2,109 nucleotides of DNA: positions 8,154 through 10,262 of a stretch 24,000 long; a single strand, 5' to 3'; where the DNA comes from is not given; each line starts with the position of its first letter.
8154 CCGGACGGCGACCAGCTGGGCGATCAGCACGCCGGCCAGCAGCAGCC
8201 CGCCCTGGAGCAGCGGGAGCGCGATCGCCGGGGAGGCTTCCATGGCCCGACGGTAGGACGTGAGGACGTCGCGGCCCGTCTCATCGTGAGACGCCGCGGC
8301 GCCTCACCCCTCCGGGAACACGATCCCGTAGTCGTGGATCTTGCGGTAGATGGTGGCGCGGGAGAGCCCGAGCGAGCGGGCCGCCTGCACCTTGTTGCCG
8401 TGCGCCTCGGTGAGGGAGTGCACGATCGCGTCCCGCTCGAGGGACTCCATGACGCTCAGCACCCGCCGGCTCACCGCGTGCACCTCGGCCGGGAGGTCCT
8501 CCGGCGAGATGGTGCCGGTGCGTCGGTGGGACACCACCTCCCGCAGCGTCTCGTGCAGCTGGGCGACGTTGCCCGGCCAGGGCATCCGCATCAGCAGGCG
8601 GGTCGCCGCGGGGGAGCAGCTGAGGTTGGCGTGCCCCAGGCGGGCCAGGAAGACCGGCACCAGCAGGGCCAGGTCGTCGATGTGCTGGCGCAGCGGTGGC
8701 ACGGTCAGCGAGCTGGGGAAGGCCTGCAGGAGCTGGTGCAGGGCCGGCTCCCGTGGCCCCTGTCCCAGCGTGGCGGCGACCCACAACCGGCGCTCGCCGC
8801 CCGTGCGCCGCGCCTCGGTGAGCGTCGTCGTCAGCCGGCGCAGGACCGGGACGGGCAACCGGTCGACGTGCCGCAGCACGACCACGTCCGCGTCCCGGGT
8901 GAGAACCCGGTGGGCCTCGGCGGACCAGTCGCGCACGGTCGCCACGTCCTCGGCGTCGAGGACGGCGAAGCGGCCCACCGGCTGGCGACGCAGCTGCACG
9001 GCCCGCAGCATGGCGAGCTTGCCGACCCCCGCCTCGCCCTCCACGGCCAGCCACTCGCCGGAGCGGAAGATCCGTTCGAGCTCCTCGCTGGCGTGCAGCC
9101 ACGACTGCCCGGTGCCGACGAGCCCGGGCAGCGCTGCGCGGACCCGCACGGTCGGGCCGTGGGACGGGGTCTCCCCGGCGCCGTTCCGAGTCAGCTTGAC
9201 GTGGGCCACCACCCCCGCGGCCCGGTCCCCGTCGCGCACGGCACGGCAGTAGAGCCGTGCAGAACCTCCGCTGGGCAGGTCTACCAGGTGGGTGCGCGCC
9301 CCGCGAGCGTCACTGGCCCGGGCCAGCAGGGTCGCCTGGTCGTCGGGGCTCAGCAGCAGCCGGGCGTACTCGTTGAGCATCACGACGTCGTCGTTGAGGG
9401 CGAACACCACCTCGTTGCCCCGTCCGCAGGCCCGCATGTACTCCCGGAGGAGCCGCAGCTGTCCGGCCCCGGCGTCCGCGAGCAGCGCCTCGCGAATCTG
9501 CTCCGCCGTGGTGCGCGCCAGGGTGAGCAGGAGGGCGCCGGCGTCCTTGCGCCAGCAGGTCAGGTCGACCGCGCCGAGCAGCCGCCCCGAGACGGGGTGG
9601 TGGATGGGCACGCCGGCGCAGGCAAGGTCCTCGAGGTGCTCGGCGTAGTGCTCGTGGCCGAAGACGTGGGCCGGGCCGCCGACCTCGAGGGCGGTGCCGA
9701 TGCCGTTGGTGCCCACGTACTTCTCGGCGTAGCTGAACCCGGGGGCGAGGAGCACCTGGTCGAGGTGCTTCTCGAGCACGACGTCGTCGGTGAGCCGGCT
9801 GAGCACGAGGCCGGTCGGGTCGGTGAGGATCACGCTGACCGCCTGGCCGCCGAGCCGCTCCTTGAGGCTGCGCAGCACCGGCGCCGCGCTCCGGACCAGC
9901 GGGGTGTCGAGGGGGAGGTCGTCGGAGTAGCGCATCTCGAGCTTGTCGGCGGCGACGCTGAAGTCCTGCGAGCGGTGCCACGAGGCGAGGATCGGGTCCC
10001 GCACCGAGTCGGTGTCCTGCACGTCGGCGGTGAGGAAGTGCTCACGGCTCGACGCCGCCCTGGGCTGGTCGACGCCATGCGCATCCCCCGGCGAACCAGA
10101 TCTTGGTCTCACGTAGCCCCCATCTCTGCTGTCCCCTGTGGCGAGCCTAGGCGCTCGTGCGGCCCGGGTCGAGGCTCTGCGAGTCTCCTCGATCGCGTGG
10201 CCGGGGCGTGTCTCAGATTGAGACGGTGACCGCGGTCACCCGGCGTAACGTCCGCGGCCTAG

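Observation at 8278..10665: Perfect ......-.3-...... dyad occurs three times, all in intergenic DNA around the regulator and monooxygenase promoter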

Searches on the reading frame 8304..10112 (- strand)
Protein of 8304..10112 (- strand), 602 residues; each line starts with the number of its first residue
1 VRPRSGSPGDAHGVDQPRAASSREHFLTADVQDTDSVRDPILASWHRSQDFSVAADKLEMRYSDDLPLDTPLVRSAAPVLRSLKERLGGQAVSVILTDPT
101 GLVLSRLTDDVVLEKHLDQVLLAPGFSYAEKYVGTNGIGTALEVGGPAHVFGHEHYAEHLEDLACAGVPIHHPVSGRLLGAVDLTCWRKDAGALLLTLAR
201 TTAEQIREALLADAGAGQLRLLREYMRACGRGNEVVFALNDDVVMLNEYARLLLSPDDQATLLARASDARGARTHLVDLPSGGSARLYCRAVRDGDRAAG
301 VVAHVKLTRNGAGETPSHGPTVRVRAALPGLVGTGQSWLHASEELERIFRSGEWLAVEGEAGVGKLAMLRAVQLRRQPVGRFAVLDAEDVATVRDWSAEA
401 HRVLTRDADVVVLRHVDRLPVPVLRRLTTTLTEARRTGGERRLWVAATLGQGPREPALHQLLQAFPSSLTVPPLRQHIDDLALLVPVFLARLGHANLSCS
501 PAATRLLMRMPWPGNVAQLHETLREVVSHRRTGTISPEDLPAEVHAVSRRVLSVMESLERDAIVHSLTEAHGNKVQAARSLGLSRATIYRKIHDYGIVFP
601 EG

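Call 6: search_protein_families(library=pfam, proteins=[window:8304-10112:-])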
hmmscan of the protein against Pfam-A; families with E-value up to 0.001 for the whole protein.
window:8304-10112:- (602 aa): 5 families
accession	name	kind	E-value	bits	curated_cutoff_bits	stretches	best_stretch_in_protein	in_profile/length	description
PF25601.1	AAA_lid_14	-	6.6e-12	45.5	27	1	475-547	1-77/87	AAA+ ATPase lid domain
PF01590.32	GAF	-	1e-10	42.7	22.4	1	76-204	6-131/133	GAF domain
PF02954.25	HTH_8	-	4e-10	39.7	22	1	555-595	2-42/42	Bacterial regulatory protein, Fis family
PF18024.7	HTH_50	-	9.1e-07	28.9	27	1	555-598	8-50/50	Helix-turn-helix domain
PF13551.12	HTH_29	-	0.00045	20.7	28.1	0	568-595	9-36/64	Winged helix-turn helix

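Call 12: search_protein_families(library=pfam, proteins=[window:8304-10112:-], max_evalue=10)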
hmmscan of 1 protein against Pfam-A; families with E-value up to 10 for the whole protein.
window:8304-10112:- (602 aa): 9 families
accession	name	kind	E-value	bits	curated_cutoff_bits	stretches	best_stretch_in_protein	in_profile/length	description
PF25601.1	AAA_lid_14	-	6.6e-12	45.5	27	1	475-547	1-77/87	AAA+ ATPase lid domain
PF01590.32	GAF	-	1e-10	42.7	22.4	1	76-204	6-131/133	GAF domain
PF02954.25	HTH_8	-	4e-10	39.7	22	1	555-595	2-42/42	Bacterial regulatory protein, Fis family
PF18024.7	HTH_50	-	9.1e-07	28.9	27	1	555-598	8-50/50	Helix-turn-helix domain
PF13551.12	HTH_29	-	0.00045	20.7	28.1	1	568-595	9-36/64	Winged helix-turn helix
PF02796.21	HTH_7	-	0.039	14.5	23.8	1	576-594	26-44/45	Helix-turn-helix domain of resolvase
PF06322.17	Phage_NinH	-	0.069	13.5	29.8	1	564-594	9-39/60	Phage NinH protein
PF13309.12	HTH_22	-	0.14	12.6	29.6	1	576-592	46-62/63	HTH domain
PF07791.16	Imm11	-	0.23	11.2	22.1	1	513-574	38-100/194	Immunity protein family (Imm11)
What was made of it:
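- On MimR-family regulators (Pfam PF26965 MimR_N, PF26961 MimR): The local, older Pfam copy confirms GAF, AAA_lid_14 and HTH_8 (calls 6, 12).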

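Call 13: search_protein_families(library=ncbifam, proteins=[window:8304-10112:-], max_evalue=0.01)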
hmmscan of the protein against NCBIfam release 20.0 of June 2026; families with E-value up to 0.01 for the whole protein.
window:8304-10112:- (602 aa): 24 families
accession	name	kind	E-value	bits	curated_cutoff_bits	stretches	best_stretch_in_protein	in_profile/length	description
NF008485.2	PRK11388.1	equivalog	7e-36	123.7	551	2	468-597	496-637/643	dihydroxyacetone kinase operon transcriptional regulator DhaR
TIGR02915.1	PEP_resp_reg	equivalog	3.4e-15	55.8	502.6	1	468-597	306-444/445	PEP-CTERM-box response regulator transcription factor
NF041552.1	TF_PrdR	equivalog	6.1e-14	51.2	795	1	469-596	435-577/577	sigma-54 dependent transcriptional regulator PrdR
TIGR01818.1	ntrC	equivalog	2.7e-13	49.5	558.6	2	469-550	302-387/463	nitrogen regulation protein NR(I)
NF008469.0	PRK11361.1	equivalog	1.4e-12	47.1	714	1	468-597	310-456/461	acetoacetate metabolism transcriptional regulator AtoC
NF007689.0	PRK10365.1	equivalog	6.3e-12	45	760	1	469-592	307-439/441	sigma-54-dependent response regulator transcription factor ZraR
NF011953.0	PRK15424.1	equivalog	1.2e-11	43.9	703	1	469-593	396-532/538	propionate catabolism operon regulatory protein PrpR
NF003451.0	PRK05022.1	equivalog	2.5e-11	43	476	1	462-592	353-505/512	nitric oxide reductase transcriptional regulator NorR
NF008176.1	PRK10923.1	equivalog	5.2e-10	38.5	620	1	469-546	306-387/469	nitrogen regulation protein NR(I)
TIGR01817.1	nifA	equivalog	8.4e-10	38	528.85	1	468-561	363-459/534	nif-specific transcriptional activator NifA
NF050807.1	TransRegFlbDCaul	equivalog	3.2e-09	36.1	750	1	468-535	285-356/454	sigma-54-dependent transcriptional regulator FlbD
NF041946.1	LuxO_transreg_Vib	equivalog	5.6e-09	35.3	800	1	468-549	300-385/463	quorum-sensing sigma-54 dependent transcriptional regulator LuxO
TIGR02329.1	propionate_PrpR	equivalog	8.2e-09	34.6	499.2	1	468-593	380-525/526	propionate catabolism operon regulatory protein PrpR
NF011958.0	PRK15429.1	equivalog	2.9e-08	32.8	830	1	460-597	540-686/692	formate hydrogenlyase transcriptional activator FlhA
NF051870.1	NAssimRespRegNtrX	equivalog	6.2e-08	32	600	1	469-597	303-452/452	nitrogen assimilation response regulator NtrX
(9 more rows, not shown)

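Call 35: search_dna_similar(query=window:8304-10112:-, collection=plasmids, mode=protein, max_rows=30)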
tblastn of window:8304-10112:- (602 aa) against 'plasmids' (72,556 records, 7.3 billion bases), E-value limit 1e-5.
Records with a match: 752; places in all: 919; records where one place covers at least 80% of the query: 38.
Best place of each record, by identity: <60% 752.
By first word of the organism name: Ralstonia 138; Pseudosulfitobacter 95; Pantoea 83; Rhodococcus 44; Azospirillum 28; Rhizobium 20; Burkholderia 18; Paraburkholderia 18; Klebsiella 16; Paracoccus 13; and 110 more.
By predicted mobility (MOB-suite, as given by PLSDB): non-mobilizable 476; mobilizable 192; conjugative 84.
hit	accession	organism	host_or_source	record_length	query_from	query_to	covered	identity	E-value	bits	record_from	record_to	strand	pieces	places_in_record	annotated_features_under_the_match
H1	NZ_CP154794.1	Rhodococcus aetherivorans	pure culture,soil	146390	22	602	97%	42.5%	8e-103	349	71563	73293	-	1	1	helix-turn-helix domain-containing protein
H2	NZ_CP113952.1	Rhodococcus sp. JS3073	culture,soil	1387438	22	597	87%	45.0%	7e-70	388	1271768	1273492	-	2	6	record has no annotation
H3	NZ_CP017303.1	Rhodococcus sp. YL-1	pure culture,soil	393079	41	597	93%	36.2%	3e-81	286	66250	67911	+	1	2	helix-turn-helix domain-containing protein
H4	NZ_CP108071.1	Streptomyces sp. NBC_00271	-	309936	16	598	81%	40.2%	4e-52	299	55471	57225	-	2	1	GAF domain-containing protein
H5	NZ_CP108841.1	Streptomyces chartreusis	-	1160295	21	598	80%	39.8%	2e-52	289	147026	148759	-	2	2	none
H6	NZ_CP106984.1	Rhodococcus aetherivorans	cell culture,soil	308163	40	597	93%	34.3%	2e-72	260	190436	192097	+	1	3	helix-turn-helix domain-containing protein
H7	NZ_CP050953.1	Rhodococcus sp. DMU1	cell culture,activated sludge in our lab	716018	23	597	96%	33.3%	4e-52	201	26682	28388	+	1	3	helix-turn-helix domain-containing protein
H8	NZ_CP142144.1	Rhodococcus sp. PD04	mixed culture,Industrial wastewater ...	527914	40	597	93%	34.0%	8e-73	261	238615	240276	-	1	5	helix-turn-helix domain-containing protein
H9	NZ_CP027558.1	Rhodococcus rhodochrous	mixed culture,sewage tank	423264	40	597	93%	34.0%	4e-72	259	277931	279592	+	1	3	helix-turn-helix domain-containing protein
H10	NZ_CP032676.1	Rhodococcus rhodochrous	cell culture,soil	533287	40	597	93%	34.0%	4e-72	259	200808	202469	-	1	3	helix-turn-helix domain-containing protein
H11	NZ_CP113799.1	Rhodococcus pyridinivorans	sediment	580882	40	597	93%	34.0%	4e-72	259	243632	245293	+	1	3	helix-turn-helix domain-containing protein | hypothetical protein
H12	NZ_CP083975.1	Rhodococcus rhodochrous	compost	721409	40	597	93%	34.0%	7e-72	259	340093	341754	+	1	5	helix-turn-helix domain-containing protein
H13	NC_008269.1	Rhodococcus jostii RHA1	-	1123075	34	597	94%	33.3%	3e-76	272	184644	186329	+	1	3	record has no annotation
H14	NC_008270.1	Rhodococcus jostii RHA1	-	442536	34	597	94%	33.3%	3e-76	271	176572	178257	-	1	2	helix-turn-helix domain-containing protein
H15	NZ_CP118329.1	Rhodococcus sp. DK17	pure culture,crude oil-contaminated soil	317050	34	597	94%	33.3%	3e-76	271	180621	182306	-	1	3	helix-turn-helix domain-containing protein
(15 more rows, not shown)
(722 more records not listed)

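Call 36: get_annotated_region(hit=H1, flank=6000)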
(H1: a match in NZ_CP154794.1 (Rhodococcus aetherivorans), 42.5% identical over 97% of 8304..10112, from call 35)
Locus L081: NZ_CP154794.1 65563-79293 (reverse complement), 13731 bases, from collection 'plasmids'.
description: Rhodococcus aetherivorans strain BW2 plasmid unnamed1, complete sequence
organism: Rhodococcus aetherivorans (NCBI taxid 191292)
taxonomy: Bacteria; Actinomycetota; Actinomycetes; Mycobacteriales; Nocardiaceae; Rhodococcus; Rhodococcus aetherivorans
host: -; source: pure culture,soil; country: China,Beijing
typing (MOB-suite, as given by PLSDB): conjugative; relaxase MOBF; mating-pair formation MPF_T
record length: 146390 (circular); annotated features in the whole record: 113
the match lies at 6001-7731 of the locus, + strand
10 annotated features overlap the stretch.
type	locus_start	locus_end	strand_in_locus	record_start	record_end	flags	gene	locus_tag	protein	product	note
CDS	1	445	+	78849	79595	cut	-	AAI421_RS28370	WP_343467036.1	iron-sulfur cluster assembly protein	-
CDS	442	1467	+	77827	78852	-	-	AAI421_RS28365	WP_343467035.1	NAD(P)-dependent alcohol dehydrogenase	-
CDS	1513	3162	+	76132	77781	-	groL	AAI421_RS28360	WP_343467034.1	chaperonin GroEL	GO:0006457 - protein folding [Evidence IEA]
CDS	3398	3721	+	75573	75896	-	-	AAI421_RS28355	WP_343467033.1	putative quinol monooxygenase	-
CDS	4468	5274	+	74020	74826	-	-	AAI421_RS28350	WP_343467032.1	MOSC N-terminal beta barrel domain-containing protein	-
CDS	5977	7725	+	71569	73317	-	-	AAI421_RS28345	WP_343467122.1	helix-turn-helix domain-containing protein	-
CDS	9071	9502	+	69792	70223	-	-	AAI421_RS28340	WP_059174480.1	Fur family transcriptional regulator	GO:0006355 - regulation of DNA-templated transcription [Evidence IEA]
CDS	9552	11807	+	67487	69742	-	katG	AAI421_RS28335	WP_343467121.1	catalase/peroxidase HPI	GO:0006979 - response to oxidative stress [Evidence IEA]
CDS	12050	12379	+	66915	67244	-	-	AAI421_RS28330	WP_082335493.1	WhiB family transcriptional regulator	-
CDS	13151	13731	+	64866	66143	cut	ltrA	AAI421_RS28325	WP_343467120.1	group II intron reverse transcriptase/maturase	GO:0000373 - Group II intron splicing [Evidence IEA]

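Call 37: get_annotated_region(hit=H2, flank=6000)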
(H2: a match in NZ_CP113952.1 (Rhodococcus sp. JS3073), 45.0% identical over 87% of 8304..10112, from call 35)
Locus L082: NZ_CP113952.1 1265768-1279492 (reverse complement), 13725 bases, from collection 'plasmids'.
description: Rhodococcus sp. JS3073 plasmid unnamed, complete sequence
organism: Rhodococcus sp. JS3073 (NCBI taxid 3002901)
taxonomy: Bacteria; Actinomycetota; Actinomycetes; Mycobacteriales; Nocardiaceae; Rhodococcus; Rhodococcus sp. JS3073
host: -; source: culture,soil; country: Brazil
typing (MOB-suite, as given by PLSDB): non-mobilizable
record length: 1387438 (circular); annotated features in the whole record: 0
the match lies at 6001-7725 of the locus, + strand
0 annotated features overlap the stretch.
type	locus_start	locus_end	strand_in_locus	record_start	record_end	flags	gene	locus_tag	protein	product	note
